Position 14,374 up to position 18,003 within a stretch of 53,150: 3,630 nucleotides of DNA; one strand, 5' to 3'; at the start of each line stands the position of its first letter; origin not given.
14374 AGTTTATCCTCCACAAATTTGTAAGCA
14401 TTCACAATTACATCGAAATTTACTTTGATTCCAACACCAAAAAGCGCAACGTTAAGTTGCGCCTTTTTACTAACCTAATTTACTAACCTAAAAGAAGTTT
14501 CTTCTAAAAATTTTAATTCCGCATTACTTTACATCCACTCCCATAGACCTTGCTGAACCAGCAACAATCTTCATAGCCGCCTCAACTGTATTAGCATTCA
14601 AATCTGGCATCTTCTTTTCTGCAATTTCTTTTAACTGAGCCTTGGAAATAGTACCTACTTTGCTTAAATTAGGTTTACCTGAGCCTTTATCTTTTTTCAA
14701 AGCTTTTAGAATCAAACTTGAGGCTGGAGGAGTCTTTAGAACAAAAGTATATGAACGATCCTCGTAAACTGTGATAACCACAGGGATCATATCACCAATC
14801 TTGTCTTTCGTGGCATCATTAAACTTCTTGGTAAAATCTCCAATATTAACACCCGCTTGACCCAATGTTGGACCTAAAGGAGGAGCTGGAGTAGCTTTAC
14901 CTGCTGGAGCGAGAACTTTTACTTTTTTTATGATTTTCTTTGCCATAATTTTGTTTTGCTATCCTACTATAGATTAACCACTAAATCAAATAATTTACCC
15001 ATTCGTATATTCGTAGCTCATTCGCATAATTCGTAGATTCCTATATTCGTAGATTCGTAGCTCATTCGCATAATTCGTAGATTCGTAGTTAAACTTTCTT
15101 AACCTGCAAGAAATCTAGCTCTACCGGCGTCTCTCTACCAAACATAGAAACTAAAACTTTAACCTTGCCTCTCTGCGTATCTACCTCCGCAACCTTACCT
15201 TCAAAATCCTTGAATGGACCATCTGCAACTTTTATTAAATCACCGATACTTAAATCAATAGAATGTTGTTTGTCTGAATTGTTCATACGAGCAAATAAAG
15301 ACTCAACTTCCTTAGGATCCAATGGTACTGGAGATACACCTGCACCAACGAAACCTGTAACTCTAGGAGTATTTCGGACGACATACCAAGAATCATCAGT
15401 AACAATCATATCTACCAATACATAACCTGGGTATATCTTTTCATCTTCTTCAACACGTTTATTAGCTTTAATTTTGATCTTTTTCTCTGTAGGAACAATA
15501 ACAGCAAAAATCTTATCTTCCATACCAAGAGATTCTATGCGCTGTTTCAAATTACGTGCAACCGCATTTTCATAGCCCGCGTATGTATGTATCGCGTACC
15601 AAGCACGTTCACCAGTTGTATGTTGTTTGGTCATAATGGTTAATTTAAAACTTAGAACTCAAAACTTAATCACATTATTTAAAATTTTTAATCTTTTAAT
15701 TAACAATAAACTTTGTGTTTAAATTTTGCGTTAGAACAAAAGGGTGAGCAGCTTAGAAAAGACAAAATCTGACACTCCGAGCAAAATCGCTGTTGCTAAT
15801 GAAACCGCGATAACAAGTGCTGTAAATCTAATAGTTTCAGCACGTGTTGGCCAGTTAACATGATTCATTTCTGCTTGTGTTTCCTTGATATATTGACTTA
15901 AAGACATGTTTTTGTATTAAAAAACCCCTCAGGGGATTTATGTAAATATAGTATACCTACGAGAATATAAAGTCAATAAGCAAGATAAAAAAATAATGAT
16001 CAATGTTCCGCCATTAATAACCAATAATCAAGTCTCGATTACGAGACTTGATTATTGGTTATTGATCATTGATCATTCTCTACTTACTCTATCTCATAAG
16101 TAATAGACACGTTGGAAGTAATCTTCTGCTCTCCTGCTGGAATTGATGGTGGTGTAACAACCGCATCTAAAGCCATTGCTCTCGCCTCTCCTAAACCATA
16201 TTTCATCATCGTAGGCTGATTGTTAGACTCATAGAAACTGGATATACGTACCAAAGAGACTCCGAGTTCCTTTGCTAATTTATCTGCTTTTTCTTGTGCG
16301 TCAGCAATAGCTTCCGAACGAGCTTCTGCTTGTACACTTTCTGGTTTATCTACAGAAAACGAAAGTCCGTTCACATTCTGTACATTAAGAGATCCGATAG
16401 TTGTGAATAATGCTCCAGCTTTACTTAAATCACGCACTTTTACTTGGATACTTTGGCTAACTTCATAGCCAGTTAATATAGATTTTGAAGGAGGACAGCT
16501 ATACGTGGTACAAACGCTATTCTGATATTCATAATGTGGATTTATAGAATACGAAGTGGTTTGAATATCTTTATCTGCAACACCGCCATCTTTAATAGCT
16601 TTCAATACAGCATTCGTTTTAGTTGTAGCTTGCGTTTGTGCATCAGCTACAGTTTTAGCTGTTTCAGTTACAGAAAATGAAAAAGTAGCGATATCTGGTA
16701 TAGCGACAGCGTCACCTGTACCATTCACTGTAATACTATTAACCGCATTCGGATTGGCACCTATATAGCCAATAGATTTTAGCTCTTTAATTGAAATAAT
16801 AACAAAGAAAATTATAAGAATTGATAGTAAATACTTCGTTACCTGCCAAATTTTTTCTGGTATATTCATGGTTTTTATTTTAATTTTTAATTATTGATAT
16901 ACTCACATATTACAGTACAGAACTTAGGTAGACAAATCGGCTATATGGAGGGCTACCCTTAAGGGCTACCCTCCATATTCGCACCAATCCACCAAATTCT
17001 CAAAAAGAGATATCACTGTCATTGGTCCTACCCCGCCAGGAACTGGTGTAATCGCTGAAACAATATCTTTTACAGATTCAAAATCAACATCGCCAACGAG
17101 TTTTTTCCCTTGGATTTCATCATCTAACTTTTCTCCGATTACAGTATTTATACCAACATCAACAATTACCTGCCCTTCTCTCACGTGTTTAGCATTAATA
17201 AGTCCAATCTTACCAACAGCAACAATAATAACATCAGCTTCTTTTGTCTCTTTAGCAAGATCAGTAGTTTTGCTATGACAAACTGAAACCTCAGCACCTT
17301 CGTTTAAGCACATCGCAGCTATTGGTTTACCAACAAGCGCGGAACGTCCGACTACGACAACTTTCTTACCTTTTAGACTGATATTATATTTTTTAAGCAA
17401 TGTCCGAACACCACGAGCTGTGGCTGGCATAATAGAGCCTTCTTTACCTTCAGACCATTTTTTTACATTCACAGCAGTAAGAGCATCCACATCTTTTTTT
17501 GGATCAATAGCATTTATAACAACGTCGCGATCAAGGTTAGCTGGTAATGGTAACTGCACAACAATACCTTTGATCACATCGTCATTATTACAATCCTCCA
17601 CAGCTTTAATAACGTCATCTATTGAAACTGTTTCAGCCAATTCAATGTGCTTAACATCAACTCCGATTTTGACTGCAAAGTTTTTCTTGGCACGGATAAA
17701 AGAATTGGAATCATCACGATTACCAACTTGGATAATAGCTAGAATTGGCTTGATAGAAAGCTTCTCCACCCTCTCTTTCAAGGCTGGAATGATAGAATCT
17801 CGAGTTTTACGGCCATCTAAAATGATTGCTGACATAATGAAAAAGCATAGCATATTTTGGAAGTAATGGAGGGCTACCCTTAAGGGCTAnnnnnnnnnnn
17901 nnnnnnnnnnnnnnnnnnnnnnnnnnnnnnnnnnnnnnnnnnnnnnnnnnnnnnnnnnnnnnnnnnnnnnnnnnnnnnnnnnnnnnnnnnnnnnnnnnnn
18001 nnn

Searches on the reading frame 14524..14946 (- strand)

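Call 54: search_protein_families(library=pfam, proteins=[window:14524-14946:-])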
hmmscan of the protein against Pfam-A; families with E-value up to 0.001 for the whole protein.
window:14524-14946:- (140 aa): 2 families
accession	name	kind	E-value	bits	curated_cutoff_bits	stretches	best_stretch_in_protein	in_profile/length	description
PF00298.24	Ribosomal_L11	-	3.8e-29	101.3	21.4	1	71-139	1-69/69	Ribosomal protein L11, RNA binding domain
PF03946.19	Ribosomal_L11_N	-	2.9e-26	91.4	32.9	1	9-66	1-58/58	Ribosomal protein L11, N-terminal domain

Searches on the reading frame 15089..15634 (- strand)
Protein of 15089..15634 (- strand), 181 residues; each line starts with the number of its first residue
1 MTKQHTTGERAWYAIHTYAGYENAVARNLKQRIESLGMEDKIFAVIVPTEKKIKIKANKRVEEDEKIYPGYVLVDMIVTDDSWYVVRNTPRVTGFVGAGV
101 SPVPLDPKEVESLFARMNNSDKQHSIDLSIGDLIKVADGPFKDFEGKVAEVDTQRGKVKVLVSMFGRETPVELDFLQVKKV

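Call 54: search_protein_families(library=pfam, proteins=[window:15089-15634:-])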
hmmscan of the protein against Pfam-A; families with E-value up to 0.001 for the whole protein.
window:15089-15634:- (181 aa): 2 families
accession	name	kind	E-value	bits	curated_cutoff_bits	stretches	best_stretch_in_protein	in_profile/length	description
PF02357.24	NusG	-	5.9e-27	94.5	22.2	1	11-113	2-92/93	Transcription termination factor nusG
PF00467.35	KOW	-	3.1e-06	27.2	22.3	1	131-160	2-29/32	KOW motif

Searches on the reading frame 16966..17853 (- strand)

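Call 54: search_protein_families(library=pfam, proteins=[window:16966-17853:-])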
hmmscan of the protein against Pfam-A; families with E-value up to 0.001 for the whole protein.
window:16966-17853:- (295 aa): 2 families
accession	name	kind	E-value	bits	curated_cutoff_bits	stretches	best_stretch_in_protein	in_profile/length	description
PF02882.25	THF_DHG_CYH_C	-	9.6e-59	197.7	27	1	127-291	2-156/160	Tetrahydrofolate dehydrogenase/cyclohydrolase, NAD(P)-binding domain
PF00763.28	THF_DHG_CYH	-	6.8e-29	100.9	32.8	1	12-123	1-115/115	Tetrahydrofolate dehydrogenase/cyclohydrolase, catalytic domain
